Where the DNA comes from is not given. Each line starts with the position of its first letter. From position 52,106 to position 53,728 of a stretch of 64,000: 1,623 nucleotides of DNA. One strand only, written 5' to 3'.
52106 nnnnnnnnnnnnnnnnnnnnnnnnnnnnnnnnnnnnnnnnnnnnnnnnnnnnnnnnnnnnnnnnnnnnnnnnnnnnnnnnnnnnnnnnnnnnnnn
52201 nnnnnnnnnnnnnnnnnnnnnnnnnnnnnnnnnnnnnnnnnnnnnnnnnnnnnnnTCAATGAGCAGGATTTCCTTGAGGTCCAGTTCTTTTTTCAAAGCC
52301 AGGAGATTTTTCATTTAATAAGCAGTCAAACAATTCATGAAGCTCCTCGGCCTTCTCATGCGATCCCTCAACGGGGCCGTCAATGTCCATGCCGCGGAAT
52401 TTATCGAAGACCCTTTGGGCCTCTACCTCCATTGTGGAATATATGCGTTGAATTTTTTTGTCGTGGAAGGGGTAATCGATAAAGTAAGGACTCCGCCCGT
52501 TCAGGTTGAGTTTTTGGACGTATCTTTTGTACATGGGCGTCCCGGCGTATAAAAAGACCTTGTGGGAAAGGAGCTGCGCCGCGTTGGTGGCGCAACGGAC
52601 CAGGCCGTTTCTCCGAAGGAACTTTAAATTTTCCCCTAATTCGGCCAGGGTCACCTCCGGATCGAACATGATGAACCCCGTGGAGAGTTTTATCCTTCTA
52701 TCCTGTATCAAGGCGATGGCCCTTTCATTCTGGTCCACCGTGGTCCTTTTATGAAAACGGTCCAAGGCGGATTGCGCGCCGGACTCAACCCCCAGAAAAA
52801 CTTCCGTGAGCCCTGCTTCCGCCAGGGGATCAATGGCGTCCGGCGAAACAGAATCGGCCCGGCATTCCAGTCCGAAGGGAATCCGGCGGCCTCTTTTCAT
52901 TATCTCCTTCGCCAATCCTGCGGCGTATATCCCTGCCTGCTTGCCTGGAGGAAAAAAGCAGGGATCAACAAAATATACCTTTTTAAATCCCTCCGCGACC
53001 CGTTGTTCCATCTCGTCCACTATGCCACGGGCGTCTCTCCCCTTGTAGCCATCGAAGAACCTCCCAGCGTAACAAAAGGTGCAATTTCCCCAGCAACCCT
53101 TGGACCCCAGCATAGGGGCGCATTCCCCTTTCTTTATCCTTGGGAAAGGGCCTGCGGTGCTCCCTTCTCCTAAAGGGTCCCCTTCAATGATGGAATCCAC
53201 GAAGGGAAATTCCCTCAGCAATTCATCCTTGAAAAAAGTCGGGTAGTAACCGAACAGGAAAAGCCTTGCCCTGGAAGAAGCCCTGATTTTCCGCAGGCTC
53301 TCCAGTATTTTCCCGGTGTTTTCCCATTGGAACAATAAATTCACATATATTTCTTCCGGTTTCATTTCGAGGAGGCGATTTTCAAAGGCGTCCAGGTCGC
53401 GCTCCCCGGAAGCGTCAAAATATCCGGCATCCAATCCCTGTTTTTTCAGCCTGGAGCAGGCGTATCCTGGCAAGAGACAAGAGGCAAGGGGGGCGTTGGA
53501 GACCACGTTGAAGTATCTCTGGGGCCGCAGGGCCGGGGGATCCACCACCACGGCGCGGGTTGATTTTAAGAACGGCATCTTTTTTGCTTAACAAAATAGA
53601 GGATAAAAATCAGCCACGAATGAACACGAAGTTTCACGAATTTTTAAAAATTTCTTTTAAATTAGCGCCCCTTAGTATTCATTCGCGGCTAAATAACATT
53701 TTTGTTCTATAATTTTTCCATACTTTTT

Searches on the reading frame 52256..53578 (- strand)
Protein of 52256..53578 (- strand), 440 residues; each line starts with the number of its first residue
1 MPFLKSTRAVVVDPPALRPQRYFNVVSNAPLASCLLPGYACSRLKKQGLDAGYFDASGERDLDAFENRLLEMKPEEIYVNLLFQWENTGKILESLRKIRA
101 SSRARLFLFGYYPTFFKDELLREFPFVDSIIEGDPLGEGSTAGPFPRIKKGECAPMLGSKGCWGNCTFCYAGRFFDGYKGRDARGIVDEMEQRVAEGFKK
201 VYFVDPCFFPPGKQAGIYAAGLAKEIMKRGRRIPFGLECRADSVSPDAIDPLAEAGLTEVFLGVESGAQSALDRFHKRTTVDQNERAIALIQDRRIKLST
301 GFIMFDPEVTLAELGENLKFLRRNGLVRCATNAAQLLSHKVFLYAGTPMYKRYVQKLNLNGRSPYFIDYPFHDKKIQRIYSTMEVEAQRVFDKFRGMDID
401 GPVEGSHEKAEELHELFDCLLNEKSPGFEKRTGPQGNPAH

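Call 84: search_protein_families(library=pfam, proteins=[window:52256-53578:-], max_evalue=0.00001)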
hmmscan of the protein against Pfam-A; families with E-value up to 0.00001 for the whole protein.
window:52256-53578:- (440 aa): 1 family
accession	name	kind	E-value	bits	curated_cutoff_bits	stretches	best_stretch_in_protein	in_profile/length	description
PF04055.27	Radical_SAM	-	1.1e-17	65.1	29.5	1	159-321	4-166/166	Radical SAM superfamily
